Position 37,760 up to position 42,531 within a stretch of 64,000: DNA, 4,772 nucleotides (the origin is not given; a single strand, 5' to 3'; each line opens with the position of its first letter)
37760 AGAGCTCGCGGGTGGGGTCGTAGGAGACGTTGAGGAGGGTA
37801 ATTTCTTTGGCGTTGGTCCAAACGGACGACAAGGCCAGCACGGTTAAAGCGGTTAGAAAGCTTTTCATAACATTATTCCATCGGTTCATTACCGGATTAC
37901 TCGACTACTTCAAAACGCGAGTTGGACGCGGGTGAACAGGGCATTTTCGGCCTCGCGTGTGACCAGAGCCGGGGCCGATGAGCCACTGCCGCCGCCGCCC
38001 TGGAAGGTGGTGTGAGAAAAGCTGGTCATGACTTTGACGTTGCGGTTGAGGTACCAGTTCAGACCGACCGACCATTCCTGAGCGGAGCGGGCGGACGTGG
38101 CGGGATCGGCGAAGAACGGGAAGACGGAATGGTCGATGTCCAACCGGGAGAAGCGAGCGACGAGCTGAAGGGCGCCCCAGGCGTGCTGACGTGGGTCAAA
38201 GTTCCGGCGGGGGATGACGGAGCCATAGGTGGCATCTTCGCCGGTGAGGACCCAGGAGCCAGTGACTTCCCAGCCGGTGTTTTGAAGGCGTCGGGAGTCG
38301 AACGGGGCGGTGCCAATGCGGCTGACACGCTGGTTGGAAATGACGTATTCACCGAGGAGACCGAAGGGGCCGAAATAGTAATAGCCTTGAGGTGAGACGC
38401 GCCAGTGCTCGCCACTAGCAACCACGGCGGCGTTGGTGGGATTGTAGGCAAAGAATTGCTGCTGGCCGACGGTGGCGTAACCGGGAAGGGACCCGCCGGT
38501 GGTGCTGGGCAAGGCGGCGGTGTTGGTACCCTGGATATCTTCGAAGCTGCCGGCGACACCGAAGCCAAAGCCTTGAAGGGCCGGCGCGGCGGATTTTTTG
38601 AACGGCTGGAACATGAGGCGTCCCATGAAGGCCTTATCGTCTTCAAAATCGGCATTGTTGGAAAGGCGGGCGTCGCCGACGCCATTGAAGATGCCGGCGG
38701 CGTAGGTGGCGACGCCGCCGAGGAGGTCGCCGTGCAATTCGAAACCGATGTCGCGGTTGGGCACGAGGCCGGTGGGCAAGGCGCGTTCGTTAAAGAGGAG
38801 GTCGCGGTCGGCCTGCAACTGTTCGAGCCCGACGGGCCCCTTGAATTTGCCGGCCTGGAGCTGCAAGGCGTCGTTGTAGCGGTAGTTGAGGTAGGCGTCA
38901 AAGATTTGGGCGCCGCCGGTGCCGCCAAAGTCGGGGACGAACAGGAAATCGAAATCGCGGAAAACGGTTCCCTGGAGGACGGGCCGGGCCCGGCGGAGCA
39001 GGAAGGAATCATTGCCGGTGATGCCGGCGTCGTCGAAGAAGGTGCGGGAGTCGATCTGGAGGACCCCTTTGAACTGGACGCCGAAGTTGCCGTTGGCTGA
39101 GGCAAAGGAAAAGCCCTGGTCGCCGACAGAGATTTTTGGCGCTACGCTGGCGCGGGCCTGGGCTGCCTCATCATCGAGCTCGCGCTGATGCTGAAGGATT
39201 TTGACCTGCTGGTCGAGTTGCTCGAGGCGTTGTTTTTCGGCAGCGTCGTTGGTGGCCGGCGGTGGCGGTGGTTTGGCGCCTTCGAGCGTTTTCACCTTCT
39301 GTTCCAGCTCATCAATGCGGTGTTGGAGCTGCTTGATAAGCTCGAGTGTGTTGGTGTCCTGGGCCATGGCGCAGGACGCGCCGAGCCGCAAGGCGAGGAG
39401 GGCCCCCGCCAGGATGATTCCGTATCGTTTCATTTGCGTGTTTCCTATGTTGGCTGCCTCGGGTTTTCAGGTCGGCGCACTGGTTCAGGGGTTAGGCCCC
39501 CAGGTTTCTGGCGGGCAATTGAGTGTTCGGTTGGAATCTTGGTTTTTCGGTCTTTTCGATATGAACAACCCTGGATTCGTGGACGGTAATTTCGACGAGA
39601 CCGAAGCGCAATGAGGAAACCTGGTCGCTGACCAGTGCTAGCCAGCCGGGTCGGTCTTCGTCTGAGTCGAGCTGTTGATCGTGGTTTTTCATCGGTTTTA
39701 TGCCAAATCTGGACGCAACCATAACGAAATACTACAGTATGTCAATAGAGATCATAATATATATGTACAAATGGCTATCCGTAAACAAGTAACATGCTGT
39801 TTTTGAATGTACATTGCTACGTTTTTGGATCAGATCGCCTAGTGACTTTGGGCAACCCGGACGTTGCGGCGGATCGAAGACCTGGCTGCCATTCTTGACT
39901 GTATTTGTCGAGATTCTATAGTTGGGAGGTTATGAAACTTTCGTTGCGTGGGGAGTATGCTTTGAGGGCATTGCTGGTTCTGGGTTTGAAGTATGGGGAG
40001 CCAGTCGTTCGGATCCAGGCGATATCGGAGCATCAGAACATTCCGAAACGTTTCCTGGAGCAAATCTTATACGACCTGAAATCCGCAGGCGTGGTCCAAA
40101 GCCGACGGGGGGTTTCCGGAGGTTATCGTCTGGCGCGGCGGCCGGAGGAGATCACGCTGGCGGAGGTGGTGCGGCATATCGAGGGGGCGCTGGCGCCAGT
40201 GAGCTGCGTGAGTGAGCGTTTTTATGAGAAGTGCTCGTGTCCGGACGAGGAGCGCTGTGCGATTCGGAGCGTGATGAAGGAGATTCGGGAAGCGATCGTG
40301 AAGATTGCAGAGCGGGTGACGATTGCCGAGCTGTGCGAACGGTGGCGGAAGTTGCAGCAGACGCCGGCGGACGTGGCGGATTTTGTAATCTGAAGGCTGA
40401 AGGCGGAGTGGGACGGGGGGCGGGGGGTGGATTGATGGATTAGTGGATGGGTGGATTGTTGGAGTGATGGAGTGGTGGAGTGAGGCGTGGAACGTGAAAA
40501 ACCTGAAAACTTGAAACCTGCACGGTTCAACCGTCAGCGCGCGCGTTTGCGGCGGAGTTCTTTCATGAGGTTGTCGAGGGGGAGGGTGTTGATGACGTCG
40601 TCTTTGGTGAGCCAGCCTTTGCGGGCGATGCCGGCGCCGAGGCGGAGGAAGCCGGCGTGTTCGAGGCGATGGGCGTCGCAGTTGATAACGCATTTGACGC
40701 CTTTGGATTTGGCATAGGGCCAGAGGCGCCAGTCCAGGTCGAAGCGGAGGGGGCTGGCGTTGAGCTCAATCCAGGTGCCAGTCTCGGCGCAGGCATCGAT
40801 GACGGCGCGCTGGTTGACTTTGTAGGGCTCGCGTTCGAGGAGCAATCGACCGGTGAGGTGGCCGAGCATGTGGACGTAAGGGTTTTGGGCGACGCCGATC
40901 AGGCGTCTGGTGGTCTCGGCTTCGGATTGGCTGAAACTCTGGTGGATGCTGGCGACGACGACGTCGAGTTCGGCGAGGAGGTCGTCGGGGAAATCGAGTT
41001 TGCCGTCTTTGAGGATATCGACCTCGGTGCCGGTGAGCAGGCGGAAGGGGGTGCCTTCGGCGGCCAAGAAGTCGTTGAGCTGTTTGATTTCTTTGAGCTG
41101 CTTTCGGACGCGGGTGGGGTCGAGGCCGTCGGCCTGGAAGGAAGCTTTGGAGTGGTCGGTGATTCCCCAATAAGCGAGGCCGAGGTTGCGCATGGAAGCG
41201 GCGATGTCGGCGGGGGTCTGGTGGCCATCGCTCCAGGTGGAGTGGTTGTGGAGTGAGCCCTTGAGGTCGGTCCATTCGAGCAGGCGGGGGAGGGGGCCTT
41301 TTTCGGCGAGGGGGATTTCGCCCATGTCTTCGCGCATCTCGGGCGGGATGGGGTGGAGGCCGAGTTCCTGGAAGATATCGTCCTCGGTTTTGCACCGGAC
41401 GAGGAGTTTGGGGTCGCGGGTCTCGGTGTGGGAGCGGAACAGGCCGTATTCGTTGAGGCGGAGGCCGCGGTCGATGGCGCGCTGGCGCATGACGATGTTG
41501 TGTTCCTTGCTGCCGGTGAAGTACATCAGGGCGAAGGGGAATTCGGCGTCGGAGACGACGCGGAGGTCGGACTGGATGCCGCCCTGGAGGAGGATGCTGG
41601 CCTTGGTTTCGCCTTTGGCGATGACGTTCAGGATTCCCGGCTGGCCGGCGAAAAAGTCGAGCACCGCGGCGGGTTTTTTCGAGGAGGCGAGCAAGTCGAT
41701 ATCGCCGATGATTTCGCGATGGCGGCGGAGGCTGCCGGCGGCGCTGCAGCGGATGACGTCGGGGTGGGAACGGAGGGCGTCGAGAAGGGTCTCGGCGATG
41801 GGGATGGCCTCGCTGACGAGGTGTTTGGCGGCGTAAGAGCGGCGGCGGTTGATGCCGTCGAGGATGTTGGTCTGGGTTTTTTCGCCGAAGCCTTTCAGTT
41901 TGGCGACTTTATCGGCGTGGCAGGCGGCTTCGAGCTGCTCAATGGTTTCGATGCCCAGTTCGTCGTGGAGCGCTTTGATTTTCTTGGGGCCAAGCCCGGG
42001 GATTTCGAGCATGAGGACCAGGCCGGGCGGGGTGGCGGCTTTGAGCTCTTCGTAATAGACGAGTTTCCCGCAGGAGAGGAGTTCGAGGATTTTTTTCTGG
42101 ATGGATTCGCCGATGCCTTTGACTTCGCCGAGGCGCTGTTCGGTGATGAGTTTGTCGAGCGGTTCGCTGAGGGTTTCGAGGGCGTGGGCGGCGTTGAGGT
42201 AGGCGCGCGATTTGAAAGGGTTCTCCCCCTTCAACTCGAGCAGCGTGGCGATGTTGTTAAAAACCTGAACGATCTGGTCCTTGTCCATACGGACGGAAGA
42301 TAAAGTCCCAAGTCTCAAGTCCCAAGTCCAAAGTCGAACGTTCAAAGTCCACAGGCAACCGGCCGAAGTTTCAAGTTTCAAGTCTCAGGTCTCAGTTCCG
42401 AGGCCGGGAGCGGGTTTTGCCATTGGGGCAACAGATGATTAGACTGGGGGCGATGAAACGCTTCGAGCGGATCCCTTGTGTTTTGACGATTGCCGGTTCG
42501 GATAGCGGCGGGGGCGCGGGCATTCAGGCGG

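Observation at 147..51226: Dispersed family of degenerate heptanucleotide (7-8 nt) tandem arrays at 15 or more loci, reusing the same unit vocabulary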

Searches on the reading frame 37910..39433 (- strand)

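Call 11: search_protein_families(library=pfam, proteins=[window:37910-39433:-])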
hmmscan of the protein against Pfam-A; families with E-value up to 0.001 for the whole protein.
window:37910-39433:- (507 aa): 1 family
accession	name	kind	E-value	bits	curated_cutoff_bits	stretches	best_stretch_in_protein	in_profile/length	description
PF07396.17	Porin_O_P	-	9.7e-35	120.9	20.9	1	120-476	2-345/370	Phosphate-selective porin O and P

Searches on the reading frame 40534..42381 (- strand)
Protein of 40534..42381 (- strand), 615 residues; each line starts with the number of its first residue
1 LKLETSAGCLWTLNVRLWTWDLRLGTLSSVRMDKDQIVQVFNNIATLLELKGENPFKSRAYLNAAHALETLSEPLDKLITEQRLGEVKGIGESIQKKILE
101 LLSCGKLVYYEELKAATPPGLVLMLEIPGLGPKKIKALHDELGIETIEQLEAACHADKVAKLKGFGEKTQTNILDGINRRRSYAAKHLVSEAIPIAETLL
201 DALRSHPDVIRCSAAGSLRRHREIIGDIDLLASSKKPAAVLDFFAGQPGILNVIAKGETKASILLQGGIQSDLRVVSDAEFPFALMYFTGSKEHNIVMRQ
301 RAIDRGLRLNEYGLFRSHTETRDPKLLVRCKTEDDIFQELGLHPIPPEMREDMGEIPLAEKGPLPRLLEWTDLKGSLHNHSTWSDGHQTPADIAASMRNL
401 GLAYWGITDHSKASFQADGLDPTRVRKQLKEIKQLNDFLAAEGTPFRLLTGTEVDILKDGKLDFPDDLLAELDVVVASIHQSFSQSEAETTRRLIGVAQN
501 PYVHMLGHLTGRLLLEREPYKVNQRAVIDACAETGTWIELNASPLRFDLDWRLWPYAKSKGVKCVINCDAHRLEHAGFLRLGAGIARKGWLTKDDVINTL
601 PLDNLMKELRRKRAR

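Call 10: find_encoding_contigs(protein=window:40534-42381:-, flank=10000, max_places=6)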
Protein window:40534-42381:- (615 aa): no gene with exactly this product is on record in the collection.
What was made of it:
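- Tried and rejected: The first lookup failed because the ORF start was over-extended through an array (call 10).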

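Call 11: search_protein_families(library=pfam, proteins=[window:40534-42381:-])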
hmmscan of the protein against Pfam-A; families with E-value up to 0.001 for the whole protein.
window:40534-42381:- (615 aa): 4 families
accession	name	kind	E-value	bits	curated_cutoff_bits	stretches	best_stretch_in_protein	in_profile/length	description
PF14791.11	DNA_pol_B_thumb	-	1.1e-22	80.1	25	1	284-351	1-63/63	DNA polymerase beta thumb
PF14716.13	HHH_8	-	9.6e-18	64.8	30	1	32-106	1-72/73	Helix-hairpin-helix domain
PF14520.12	HHH_5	-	1.2e-13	51.7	27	1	123-177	3-55/57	Helix-hairpin-helix domain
PF02811.25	PHP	-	8.5e-07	29.9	26.4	1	377-487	2-100/164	PHP domain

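Call 23: find_related_loci(query=window:40534-42288:-, collection=metagenome_contigs, flank=10000)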
Query window:40534-42288:- (584 aa) in metagenome_contigs; peptide patterns used: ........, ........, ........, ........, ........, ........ (x = any residue, [..] = any of these).
600 stretches matched a pattern (row limit reached: there are more); 575 encode a relative of the query (tblastn E <= 1e-3); the best 80 are kept; 80 distinct loci.
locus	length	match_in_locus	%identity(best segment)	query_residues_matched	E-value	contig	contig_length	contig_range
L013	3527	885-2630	84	1-582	0e+0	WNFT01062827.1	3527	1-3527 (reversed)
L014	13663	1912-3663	81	1-584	0e+0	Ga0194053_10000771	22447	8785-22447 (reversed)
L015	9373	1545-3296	82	1-584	0e+0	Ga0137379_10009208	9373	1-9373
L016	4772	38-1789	81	1-584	0e+0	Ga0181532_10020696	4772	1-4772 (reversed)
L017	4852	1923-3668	82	1-582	0e+0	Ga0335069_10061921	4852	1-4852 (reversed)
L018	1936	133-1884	80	1-584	0e+0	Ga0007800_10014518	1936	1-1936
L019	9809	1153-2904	81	1-584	0e+0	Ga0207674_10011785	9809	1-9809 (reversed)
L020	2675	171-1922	82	1-584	0e+0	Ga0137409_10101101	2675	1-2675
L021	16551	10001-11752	81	1-584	0e+0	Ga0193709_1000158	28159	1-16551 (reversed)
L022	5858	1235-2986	80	1-584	0e+0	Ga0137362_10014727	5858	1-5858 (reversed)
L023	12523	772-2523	80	1-584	0e+0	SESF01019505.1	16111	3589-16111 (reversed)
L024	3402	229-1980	80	1-584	0e+0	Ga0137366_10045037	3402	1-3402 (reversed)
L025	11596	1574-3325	81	1-584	0e+0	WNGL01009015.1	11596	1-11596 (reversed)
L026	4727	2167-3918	79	1-584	0e+0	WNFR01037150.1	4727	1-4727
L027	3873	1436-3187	80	1-584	0e+0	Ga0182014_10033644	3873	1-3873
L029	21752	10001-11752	80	1-584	0e+0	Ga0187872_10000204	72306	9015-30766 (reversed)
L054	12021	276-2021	77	1-582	0e+0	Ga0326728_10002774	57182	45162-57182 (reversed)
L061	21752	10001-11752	74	1-584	0e+0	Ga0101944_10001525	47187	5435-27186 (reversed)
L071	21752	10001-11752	82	1-584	0e+0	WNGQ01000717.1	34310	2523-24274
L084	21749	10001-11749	71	1-584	0e+0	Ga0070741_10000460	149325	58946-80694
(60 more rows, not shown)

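Call 41: search_protein_families(library=pfam, proteins=[L029:1029-4901:+, L071:2-1993:-, L071:1906-3504:-, L054:9979-11673:-, L061:11774-14509:-, L084:18348-19820:+])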
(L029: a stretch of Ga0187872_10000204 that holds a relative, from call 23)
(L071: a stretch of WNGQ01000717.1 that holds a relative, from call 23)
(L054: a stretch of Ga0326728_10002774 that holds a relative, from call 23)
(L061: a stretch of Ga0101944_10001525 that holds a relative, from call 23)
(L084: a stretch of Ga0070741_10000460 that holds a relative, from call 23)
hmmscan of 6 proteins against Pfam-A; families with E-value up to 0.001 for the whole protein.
L029:1029-4901:+ (1290 aa): 8 families
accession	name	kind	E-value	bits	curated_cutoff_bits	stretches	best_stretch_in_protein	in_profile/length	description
PF00270.35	DEAD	-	1.5e-26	93.6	26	1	723-883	1-163/167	DEAD/DEAH box helicase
PF03461.20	TRCF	-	1.2e-22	80.5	25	1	1173-1254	4-85/95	TRCF domain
PF00271.37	Helicase_C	-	1.6e-20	73.8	23.5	1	922-1027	5-109/110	Helicase conserved C-terminal domain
PF17757.6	UvrB_inter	-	2.1e-19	69.9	22.9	1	208-293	3-89/91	UvrB interaction domain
PF02559.22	CarD_TRCF_RID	-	5.8e-13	49.2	23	1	579-654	1-57/57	CarD-like/TRCF RID domain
PF04851.21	ResIII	-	1.6e-06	28.6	22.5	1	722-879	4-162/164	Type III restriction enzyme, res subunit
PF22590.2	Cas3-like_C_2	-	5.2e-05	23.9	27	0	930-1028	2-105/106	CRISPR-associated nuclease/helicase Cas3, C-terminal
PF00176.29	SNF2-rel_dom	-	0.00057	19.5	24.9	1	746-884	21-168/290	SNF2-related domain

L071:2-1993:- (664 aa): 3 families
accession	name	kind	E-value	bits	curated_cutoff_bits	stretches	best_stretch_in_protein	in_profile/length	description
PF13646.12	HEAT_2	-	1.1e-32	112.5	27.7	3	360-436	10-87/88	HEAT repeats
PF03130.22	HEAT_PBS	-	4.8e-08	33.2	20.9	0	217-239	4-26/27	PBS lyase HEAT-like repeat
PF02985.28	HEAT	-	1.1e-05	25.6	23.5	0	384-408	3-27/31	HEAT repeat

L071:1906-3504:- (532 aa): 2 families
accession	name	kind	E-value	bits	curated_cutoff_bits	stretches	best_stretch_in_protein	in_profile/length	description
PF19051.5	GFO_IDH_MocA_C2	-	7.1e-20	72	23.3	1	330-531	46-253/254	Oxidoreductase family, C-terminal alpha/beta domain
PF01408.29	GFO_IDH_MocA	-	6.3e-17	62.8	24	1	145-282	4-119/120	Oxidoreductase family, NAD-binding Rossmann fold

L054:9979-11673:- (564 aa): 2 families
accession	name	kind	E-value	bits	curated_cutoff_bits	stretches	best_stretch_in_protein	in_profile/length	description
PF00849.27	PseudoU_synth_2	-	1.1e-25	91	26.8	1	15-162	1-151/152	RNA pseudouridylate synthase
PF10672.15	Methyltrans_SAM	-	1.4e-24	87.2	27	1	324-552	73-277/286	S-adenosylmethionine-dependent methyltransferase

L061:11774-14509:- (911 aa): 1 family
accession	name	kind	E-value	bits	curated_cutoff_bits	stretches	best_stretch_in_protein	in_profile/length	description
PF00521.26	DNA_topoisoIV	-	1.3e-106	357.5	31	1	288-698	1-426/432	DNA gyrase/topoisomerase IV, subunit A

L084:18348-19820:+ (490 aa): 2 families
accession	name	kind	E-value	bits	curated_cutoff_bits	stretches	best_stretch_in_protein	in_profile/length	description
PF13692.12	Glyco_trans_1_4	-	8.3e-09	36.3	27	1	278-386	25-135/142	Glycosyl transferases group 1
PF00534.26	Glycos_transf_1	-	0.00018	21.6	26.4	0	274-364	30-125/172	Glycosyl transferases group 1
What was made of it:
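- Reading frames are preserved through the coding arrays (calls 11, 41).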
